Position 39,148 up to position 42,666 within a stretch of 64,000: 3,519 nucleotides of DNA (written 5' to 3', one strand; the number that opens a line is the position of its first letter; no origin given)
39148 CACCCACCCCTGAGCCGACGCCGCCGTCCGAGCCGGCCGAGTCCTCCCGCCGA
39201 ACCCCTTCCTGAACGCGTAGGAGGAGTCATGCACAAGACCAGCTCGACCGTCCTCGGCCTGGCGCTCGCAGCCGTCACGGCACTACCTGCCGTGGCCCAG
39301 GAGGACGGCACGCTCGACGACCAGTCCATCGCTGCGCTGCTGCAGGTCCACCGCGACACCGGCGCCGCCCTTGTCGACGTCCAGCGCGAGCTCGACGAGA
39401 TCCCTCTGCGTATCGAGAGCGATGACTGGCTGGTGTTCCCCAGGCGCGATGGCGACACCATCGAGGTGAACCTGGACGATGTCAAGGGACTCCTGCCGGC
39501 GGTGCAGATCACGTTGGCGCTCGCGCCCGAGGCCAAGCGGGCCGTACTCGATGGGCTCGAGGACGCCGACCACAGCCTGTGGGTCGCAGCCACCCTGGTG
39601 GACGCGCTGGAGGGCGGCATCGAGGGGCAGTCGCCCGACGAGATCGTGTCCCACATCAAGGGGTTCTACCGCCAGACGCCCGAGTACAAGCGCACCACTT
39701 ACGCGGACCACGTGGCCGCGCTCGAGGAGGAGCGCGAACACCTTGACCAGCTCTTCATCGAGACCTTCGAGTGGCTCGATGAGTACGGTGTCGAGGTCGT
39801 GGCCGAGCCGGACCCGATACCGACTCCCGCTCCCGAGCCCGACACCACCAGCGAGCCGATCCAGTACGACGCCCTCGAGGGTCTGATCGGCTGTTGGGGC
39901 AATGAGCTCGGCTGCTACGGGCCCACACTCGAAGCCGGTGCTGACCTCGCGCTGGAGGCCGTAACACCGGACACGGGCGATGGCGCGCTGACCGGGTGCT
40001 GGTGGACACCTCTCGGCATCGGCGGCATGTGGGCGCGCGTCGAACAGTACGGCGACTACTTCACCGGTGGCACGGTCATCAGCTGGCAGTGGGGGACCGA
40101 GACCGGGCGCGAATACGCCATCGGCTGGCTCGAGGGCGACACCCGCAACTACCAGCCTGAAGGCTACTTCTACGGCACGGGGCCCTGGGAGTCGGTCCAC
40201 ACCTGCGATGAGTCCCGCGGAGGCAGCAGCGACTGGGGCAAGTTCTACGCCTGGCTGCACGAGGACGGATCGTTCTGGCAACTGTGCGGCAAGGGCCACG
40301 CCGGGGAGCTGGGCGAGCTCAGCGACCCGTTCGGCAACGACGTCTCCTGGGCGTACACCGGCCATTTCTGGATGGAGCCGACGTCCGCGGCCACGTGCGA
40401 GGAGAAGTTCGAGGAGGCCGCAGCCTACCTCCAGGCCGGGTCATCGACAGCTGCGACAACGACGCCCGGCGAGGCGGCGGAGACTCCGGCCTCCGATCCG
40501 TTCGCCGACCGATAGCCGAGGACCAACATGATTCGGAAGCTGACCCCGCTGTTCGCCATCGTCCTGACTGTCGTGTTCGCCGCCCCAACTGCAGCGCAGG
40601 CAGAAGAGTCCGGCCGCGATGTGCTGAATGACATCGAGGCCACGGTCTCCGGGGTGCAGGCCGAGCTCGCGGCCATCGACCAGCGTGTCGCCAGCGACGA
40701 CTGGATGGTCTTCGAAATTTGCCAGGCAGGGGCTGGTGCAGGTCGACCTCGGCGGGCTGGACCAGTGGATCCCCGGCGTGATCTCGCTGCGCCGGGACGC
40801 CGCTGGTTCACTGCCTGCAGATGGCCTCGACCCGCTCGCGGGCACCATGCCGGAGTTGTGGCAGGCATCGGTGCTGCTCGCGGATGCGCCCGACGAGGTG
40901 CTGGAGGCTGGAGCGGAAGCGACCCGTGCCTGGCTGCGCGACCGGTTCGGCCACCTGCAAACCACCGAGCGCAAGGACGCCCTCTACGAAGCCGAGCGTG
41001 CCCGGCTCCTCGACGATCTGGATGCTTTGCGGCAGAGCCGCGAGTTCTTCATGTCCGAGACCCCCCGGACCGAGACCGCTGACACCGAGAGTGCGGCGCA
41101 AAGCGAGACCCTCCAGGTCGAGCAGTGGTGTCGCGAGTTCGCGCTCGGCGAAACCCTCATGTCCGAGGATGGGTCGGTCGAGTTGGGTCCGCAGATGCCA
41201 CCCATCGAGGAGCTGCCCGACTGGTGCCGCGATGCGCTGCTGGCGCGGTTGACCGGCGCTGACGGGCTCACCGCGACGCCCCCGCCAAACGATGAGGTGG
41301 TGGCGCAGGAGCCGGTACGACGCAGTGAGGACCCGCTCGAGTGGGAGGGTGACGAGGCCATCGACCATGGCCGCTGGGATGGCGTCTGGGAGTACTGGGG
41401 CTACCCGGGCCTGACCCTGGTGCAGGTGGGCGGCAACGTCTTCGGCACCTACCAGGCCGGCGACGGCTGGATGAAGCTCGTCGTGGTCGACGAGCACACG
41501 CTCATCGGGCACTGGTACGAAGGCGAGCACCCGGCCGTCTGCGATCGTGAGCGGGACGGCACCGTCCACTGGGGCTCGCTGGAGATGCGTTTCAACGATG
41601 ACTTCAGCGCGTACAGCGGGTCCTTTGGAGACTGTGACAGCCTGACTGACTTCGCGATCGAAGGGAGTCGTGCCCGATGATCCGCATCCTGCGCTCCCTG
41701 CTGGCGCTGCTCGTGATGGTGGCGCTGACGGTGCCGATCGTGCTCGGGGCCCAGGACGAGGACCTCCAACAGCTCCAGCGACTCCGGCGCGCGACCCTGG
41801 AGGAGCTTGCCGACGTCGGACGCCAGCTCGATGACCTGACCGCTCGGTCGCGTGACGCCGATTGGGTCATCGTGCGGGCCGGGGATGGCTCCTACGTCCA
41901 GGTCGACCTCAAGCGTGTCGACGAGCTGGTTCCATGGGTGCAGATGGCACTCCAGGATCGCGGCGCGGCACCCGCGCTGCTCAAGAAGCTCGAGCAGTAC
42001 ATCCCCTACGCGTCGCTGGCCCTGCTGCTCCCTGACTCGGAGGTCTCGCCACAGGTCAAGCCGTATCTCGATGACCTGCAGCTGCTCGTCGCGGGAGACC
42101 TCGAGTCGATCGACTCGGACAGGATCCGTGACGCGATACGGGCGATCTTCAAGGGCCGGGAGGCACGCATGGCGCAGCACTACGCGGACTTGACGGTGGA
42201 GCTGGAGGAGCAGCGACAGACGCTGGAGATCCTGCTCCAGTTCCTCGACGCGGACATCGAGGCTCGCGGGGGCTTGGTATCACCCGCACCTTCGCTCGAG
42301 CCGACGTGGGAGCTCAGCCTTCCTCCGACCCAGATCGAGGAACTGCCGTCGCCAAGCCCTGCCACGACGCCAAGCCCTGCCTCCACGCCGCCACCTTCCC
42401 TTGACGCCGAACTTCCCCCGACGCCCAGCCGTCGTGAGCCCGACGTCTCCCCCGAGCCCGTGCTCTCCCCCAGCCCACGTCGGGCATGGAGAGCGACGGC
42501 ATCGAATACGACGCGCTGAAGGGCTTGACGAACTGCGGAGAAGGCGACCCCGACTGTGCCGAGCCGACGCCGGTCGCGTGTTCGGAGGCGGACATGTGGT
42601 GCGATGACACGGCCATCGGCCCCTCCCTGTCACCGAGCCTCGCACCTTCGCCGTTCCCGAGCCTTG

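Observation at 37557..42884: Operon-like array of paralogous secreted proteins of unrecognised family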

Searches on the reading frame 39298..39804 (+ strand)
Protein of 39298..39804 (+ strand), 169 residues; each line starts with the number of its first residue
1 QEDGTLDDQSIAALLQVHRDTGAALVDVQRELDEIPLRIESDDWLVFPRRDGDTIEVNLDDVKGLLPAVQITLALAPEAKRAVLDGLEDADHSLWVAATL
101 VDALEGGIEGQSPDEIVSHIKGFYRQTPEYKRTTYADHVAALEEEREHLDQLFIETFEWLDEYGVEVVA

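Call 32: find_homologous_proteins(query=A1, max_evalue=0.01)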
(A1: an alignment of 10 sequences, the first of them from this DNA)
Query A1 (10 sequences) (169 aa, profile of the alignment): 4 proteins with E <= 0.01 among 8000 candidates.
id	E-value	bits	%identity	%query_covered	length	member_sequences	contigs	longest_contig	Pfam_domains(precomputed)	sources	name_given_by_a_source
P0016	1.6e-59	219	30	81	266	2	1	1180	-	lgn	-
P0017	2.4e-40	156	86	70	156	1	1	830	-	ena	-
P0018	1.3e-29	121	36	34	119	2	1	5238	-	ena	-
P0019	2.7e-20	91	33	38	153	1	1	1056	-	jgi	jgi:hypothetical protein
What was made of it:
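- Tried and rejected: A word-indexed profile search (call 32) returned only four close fragments and missed known members.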

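Call 42: search_protein_representatives(alignment_id=A2)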
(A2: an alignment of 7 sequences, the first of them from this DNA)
Query: 7 sequences, 160 profile positions. Proteins with E-value up to 0.001 (for the whole library): 36; up to 1e-10: 25; up to 1e-30: 7. The best 36 are listed.
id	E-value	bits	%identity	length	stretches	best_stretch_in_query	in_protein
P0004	1.8e-73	262.1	-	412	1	2-159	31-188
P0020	1.9e-56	206.9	-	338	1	2-159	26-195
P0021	6.6e-42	159.6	-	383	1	8-154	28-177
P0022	3.9e-36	140.8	-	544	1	1-158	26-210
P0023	3.5e-33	131.2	-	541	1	2-158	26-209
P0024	6.8e-33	130.3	-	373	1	2-157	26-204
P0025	1.8e-31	125.6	-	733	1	1-157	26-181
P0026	5.0e-30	120.9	-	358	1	9-158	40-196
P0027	2.6e-29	118.6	-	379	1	11-155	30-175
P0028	2.8e-29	118.5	-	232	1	10-154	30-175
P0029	1.0e-24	103.7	-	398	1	1-158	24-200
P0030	1.0e-24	103.7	-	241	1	2-156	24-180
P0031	5.2e-24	101.4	-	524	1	1-160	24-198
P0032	1.4e-23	100.0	-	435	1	2-148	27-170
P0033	1.6e-23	99.8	-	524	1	2-157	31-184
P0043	5.1e-10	55.9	-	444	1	3-159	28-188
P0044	8.7e-10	55.2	-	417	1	2-157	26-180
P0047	5.6e-07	46.0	-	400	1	3-151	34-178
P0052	2.9e-05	40.5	-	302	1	9-157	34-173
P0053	4.4e-05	39.9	-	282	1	15-151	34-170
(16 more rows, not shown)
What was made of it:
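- Tried and rejected: I therefore relied on the exhaustive HMMER scan (call 42).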

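Call 46: search_protein_families(library=pfam, proteins=[P0022, P0023, P0025, P0031, P0033, P0043, P0044, P0052, P0053, P0047], max_evalue=1)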
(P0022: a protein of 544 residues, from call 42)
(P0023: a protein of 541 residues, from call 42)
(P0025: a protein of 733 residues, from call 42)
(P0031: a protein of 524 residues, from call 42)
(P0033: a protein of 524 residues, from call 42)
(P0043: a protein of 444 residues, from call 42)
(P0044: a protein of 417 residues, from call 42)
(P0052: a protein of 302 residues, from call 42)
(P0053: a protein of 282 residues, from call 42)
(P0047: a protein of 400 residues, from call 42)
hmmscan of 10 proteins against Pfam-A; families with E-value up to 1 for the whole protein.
P0022 (544 aa): 1 family
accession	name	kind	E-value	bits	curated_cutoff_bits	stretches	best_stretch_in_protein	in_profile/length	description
PF25211.1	DUF7839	-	0.19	12.4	27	1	67-153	13-97/101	Domain of unknown function (DUF7839)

P0023 (541 aa): 0 families

P0025 (733 aa): 0 families

P0031 (524 aa): 0 families

P0033 (524 aa): 3 families
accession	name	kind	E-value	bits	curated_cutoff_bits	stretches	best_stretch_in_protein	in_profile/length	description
PF08300.18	HCV_NS5a_1a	-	0.057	14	25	1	224-273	10-57/62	Hepatitis C virus non-structural 5a zinc finger domain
PF17463.7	GP79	-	0.13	12.7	25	0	181-214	8-41/51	Gene product 79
PF10313.15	DUF2415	-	0.18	12.2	20.5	1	65-90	14-40/43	Uncharacterised protein domain (DUF2415)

P0043 (444 aa): 0 families

P0044 (417 aa): 1 family
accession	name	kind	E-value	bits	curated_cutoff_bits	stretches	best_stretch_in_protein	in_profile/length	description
PF09278.17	MerR-DNA-bind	-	0.56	11.3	25.4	1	133-175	22-63/65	MerR, DNA binding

P0052 (302 aa): 2 families
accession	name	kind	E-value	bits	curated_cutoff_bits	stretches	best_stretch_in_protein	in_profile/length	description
PF04102.17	SlyX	-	0.08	14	30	0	149-171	4-26/67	SlyX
PF17675.6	APG6_N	-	0.48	11.3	45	0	135-175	55-94/132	Apg6 coiled-coil region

P0053 (282 aa): 2 families
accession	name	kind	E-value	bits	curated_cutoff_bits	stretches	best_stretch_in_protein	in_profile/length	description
PF23991.1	DUF7310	-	0.022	15.6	40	0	136-178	22-64/83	Coiled-coil region of unknown function (DUF7310)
PF09976.15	TPR_21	-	0.23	11.6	25.5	1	133-194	99-157/193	Tetratricopeptide repeat-like domain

P0047 (400 aa): 0 families

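Call 62: search_solved_structures(query=A5, max_evalue=10)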
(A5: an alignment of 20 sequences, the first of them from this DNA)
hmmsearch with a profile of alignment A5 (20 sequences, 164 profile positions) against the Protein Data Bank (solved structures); distinct sequences matched with E-value up to 10: 25.
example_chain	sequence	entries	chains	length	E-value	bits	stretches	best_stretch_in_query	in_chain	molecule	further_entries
9tlw_A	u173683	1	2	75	0.011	19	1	16-49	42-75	Sc-apCC-2-MCL-1-4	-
9tls_A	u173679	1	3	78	0.02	18.1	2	128-161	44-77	Sc-apCC-2-KLHL20-3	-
9tlr_A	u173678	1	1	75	0.024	17.9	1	8-39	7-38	Sc-apCC-2-BCL-xL-11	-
6h3z_A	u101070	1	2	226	0.17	15.2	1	102-161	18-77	CCR4-not transcription complex subunit 1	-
6t17_A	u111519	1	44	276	0.18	15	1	80-157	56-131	Flagellin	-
4mup_A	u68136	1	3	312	0.19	15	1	27-101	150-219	AMIDOHYDROLASE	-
8sjj_A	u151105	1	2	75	0.35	14.1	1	115-160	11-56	Septin-14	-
6nr8_4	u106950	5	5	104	0.35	14.1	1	97-160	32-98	Prefoldin subunit 4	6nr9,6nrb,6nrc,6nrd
9e9c_m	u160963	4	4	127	0.37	14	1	88-155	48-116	Large ribosomal subunit protein mL55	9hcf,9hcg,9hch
8eaw_a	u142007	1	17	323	0.85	12.8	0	64-123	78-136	Capsid protein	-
7wu7_4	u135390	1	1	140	0.86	12.8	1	104-160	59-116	Prefoldin subunit 4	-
9tlt_A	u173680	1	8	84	0.92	12.7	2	132-160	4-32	Sc-apCC-2-KLHL20-4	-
6ug1_X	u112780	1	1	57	1.5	12.1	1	58-96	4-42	UV excision repair protein RAD23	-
9tlo_A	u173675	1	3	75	1.6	11.9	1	132-160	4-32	Sc-apCC-2-BCL-xL-5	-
8raz_A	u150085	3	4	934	1.8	11.8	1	55-157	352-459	DNA mismatch repair protein Msh2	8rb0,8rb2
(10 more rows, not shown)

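Call 83: search_protein_families(library=pfam, alignment_id=A5, max_evalue=10)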
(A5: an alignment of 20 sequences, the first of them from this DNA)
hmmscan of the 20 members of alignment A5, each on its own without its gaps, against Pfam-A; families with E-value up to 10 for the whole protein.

A. member 1, seq(169 aa): 1 family
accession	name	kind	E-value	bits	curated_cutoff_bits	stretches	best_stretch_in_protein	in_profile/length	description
PF20232.3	T6SS_FHA_C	-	0.23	11.7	23.7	1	79-158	86-174/180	C-terminal domain of Type VI secretion system FHA protein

B. families by the number of members that match (of 20 scanned): 17 families
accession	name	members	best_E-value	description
PF09278.17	MerR-DNA-bind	3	0.059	MerR, DNA binding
PF11740.13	KfrA_N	2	0.1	Plasmid replication region DNA-binding N-term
PF12320.13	SbcD_C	1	0.011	Type 5 capsule protein repressor C-terminal domain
PF10458.14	Val_tRNA-synt_C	1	0.022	Valyl tRNA synthetase tRNA binding arm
PF25211.1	DUF7839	1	0.027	Domain of unknown function (DUF7839)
PF10313.15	DUF2415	1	0.033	Uncharacterised protein domain (DUF2415)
PF17675.6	APG6_N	1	0.034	Apg6 coiled-coil region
PF23991.1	DUF7310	1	0.049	Coiled-coil region of unknown function (DUF7310)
PF05013.17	FGase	1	0.085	N-formylglutamate amidohydrolase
PF10508.15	Proteasom_PSMB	1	0.092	Proteasome non-ATPase 26S subunit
PF09998.14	DUF2239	1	0.092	Uncharacterized protein conserved in bacteria (DUF2239)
PF06490.17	FleQ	1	0.13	Flagellar regulatory protein FleQ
PF04102.17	SlyX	1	0.16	SlyX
PF01297.22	ZnuA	1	0.19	Zinc-uptake complex component A periplasmic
PF14816.11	CANIN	1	0.2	Coiled-coil and Nse Interacting (CANIN) domain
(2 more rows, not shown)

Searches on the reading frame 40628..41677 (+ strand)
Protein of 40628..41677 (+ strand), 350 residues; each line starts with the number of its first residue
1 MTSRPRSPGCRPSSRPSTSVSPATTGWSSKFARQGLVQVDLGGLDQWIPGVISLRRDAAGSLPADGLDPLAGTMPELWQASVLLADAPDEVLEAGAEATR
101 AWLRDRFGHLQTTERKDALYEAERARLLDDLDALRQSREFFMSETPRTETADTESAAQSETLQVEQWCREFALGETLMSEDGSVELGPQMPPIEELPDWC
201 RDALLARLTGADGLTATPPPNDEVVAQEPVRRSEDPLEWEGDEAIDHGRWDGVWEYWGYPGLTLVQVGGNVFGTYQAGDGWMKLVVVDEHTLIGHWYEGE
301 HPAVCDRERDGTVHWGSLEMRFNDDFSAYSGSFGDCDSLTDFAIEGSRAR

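Call 8: search_protein_families(library=pfam, proteins=[window:40628-41677:+], max_evalue=1)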
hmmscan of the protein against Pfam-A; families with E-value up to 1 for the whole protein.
window:40628-41677:+ (350 aa): 1 family
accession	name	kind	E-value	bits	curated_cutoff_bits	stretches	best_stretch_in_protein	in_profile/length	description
PF04632.18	FUSC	-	0.14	11.2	30.9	1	88-200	151-267/660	Fusaric acid resistance protein family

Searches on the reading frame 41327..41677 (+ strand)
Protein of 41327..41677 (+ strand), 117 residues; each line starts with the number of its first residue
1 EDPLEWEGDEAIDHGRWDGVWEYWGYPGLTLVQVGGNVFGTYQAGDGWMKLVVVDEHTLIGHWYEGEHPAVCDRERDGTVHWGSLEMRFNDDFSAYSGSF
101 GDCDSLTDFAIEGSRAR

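Call 61: search_solved_structures(query=A7, max_evalue=10)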
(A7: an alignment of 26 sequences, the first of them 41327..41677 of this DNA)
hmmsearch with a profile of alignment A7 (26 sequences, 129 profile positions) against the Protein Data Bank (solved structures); distinct sequences matched with E-value up to 10: 23.
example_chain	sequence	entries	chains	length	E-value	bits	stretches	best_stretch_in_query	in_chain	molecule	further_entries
3qxt_A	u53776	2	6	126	0.00024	24.1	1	28-95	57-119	Anti-Methotrexate CDR1-3 Graft VHH | Anti-Methotrexate CDR1-3 Graft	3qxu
3qxv_A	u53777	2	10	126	0.00095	22.1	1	29-95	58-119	Anti-Methotrexate CDR1-4 Graft VHH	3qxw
9imx_C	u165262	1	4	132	0.079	15.9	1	33-95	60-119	P1-5B nanobody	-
4bj8_A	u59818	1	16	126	0.13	15.2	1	18-48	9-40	ZEBAVIDIN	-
7kji_A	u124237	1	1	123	0.23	14.4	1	35-95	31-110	Nanobody D9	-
5o0w_E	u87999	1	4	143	0.24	14.4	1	33-95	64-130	Nb474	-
1ri8_A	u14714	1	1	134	0.25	14.3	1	33-96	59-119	camelid ANTIBODY HEAVY CHAIN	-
6rpj_B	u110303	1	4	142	0.28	14.2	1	33-97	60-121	A non-blocking CTLA-4 nanobody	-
9dm0_C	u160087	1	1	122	0.36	13.8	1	62-100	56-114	Fab heavy chain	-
9lds_A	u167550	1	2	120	0.4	13.6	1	26-95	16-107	H145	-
9gv3_E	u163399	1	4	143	0.43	13.5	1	33-95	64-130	Nb474 mutant R53A,D125A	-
8wnp_B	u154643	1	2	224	0.63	13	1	63-100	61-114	VH Chains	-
9s35_B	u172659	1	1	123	0.65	13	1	46-104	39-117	Llama Nanobody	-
5lhn_B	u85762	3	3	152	0.67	12.9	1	33-95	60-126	Camelid-Derived Antibody Fragment Nb7 | Camelid-Derived Antibody Fragment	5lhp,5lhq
4w6z_A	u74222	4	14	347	0.79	12.7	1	9-100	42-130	Alcohol dehydrogenase 1 | ADH1 isoform 1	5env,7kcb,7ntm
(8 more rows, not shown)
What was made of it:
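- Weak avidin and FABP matches fall on the GxW region (call 61).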

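Call 69: predict_structure(alignment_id=A7)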
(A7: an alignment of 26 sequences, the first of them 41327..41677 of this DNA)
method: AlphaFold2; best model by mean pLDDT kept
length: 117 residues; sequences in the alignment: 26
mean_pLDDT: 87.6   pTM: 0.77
mean pLDDT of the five models: 87.6, 86.9, 85.8, 85.3, 85.0
residues with pLDDT >= 90: 79; 70-90: 24; 50-70: 4; < 50: 10
segments of 3 or more residues with pLDDT < 50: 8-13
pLDDT, mean of each block of 10 residues (from residue 1): 48 75 89 94 89 96 92 96 97 95 89 91
secondary structure, 60 per line:
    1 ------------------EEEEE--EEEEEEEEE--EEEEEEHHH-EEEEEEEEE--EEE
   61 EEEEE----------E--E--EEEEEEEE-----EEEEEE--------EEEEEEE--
elements in order: E19-23 E26-34 E37-42 E47-55 E58-65 E82-89 E95-100 E109-115
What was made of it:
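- On Calycin superfamily (lipocalin / FABP / avidin): AlphaFold2 model of the G3 C-domain: pLDDT 87.6, pTM 0.77, eight strands (call 69).
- Barrel model: pLDDT 87.6, pTM 0.77, 8 strands (call 69).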

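Call 72: fold_search(model_id=the predicted structure, library=pdb)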
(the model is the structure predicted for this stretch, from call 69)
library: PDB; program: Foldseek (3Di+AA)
matches with E <= 10: 640; with E <= 0.001: 0
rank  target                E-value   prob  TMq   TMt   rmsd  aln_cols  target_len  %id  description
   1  2ovs_A                3.4e-02  0.99  0.47  0.47   6.2       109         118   11  Crystal structure of a Type Three secretion System protein (released 2007-05-29)
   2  7oxw                  6.6e-02  0.99  0.44  0.38   6.2       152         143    7  CrabP2 mutant R30DK31D (released 2022-07-13)
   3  2frs_A                7.0e-02  0.92  0.42  0.40   6.7       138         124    9  Crystal structure of the f15w mutant of apo-cellular retinoic acid binding protein type ii at 1.51 angstroms resolutio (released 2006-09-19)
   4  6rrp_A                7.8e-02  0.99  0.57  0.17   7.7       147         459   14  Crystal structure of tyrosinase PvdP from Pseudomonas aeruginosa bound to copper and phenylthiourea (released 2020-04-15)
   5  4kt5_A                7.8e-02  0.98  0.46  0.47   5.5       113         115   14  Structure of GrlR-GrlA complex (released 2013-10-09)
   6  3fa6_A                9.1e-02  0.97  0.43  0.38   6.4       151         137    9  Crystal structure of the R132K:Y134F:R111L:L121D:T54V mutant of cellular retinoic acid-binding protein II complexed wi (released 2009-10-27)
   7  3fa7_A                9.5e-02  0.96  0.44  0.39   5.1       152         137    8  Crystal structure of the apo R132K:R111L:L121E:R59E mutant of cellular retinoic acid-binding protein II at 1.90 angstr (released 2009-10-27)
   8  3fa9_A                1.0e-01  0.82  0.34  0.30   5.6       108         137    8  Crystal structure of the apo R132K:Y134F:R111L:L121D mutant of cellular retinoic acid-binding protein II at 1.94 angst (released 2009-10-27)
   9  5o1r_A                1.1e-01  0.97  0.45  0.46   5.5       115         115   14  human Fab 5H2 bound to NHBA-C3 from Neisseria meningitidis serogroup B (released 2018-05-30)
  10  2g7b                  1.1e-01  0.84  0.38  0.34   5.3       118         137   10  Crystal Structure of the R132K:R111L:L121E mutant of Cellular Retinoic Acid Binding Protein Type II In Complex With All- (released 2007-04-17)
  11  3i17_A                1.1e-01  0.97  0.46  0.41   6.0       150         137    8  Crystal structure of the apo R132K:L121E mutant of cellular retinoic acid-binding protein II at 1.68 angstrom resoluti (released 2009-07-28)
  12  8ehd                  1.2e-01  0.85  0.39  0.44   6.7       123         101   11  Structure of Tannerella forsythia potempin E (released 2022-12-21)
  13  3fa8_A                1.3e-01  0.84  0.35  0.31   4.8       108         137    7  Crystal structure of the apo R132K:Y134F:R111L:L121E mutant of cellular retinoic acid-binding protein II at 1.78 angst (released 2009-10-27)
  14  1cbq                  1.6e-01  0.84  0.40  0.35   5.5       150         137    8  CRYSTAL STRUCTURE OF CELLULAR RETINOIC-ACID-BINDING PROTEINS I AND II IN COMPLEX WITH ALL-TRANS-RETINOIC ACID AND A SYNT (released 1995-01-26)
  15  4hpb                  1.6e-01  0.60  0.37  0.27   8.3       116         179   12  Crystal structure of Nitrophorin 4 from Rhodnius prolixus Complexed with Beta-Mercaptoethanol at pH 7.4 (released 2013-03-20)
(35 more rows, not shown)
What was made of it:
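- On Calycin superfamily (lipocalin / FABP / avidin): The top 25 Foldseek PDB hits are such barrels (call 72). Foldseek E = 0.03-0.5 with TM 0.45-0.57 (call 72).
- Foldseek top hits are all small up-and-down barrels: GrlR, CRABP2/FABP, the PvdP N-barrel, the NHBA C-barrel, potempin, nitrophorin and TbpB (probability up to 0.99, TM 0.45-0.57, call 72). Potempin E and GrlR are among the top barrel matches (call 72).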

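Call 82: search_protein_families(library=pfam, alignment_id=A7, max_evalue=10)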
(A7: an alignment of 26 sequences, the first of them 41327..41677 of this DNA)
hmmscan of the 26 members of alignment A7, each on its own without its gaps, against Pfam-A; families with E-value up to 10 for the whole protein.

A. member 1, window:41327-41677:+ (117 aa): 0 families

B. families by the number of members that match (of 26 scanned): 3 families
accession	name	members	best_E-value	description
PF08300.18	HCV_NS5a_1a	1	0.0056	Hepatitis C virus non-structural 5a zinc finger domain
PF00114.24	Pilin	1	0.15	Pilin (bacterial filament)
PF04630.18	Phage_TTP_1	1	0.26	Phage tail tube protein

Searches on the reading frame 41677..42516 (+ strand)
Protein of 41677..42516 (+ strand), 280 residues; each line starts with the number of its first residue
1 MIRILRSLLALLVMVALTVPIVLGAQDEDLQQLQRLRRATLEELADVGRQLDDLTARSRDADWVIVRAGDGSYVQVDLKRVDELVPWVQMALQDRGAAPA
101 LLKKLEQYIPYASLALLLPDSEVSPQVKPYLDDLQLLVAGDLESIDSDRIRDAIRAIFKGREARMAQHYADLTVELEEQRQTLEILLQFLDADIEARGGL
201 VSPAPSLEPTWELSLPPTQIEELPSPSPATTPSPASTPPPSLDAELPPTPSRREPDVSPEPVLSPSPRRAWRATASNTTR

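Call 8: search_protein_families(library=pfam, proteins=[window:41677-42516:+], max_evalue=1)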
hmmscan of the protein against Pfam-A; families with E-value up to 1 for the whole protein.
window:41677-42516:+ (280 aa): 3 families
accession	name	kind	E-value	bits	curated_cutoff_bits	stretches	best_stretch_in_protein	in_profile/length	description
PF19865.4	DUF6338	-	0.014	15.4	26.5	1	9-75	88-145/205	Family of unknown function (DUF6338)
PF12320.13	SbcD_C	-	0.13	13.1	24.4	1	30-118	2-55/94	Type 5 capsule protein repressor C-terminal domain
PF14306.12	PUA_2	-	0.13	12.3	27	0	16-43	75-102/159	PUA-like domain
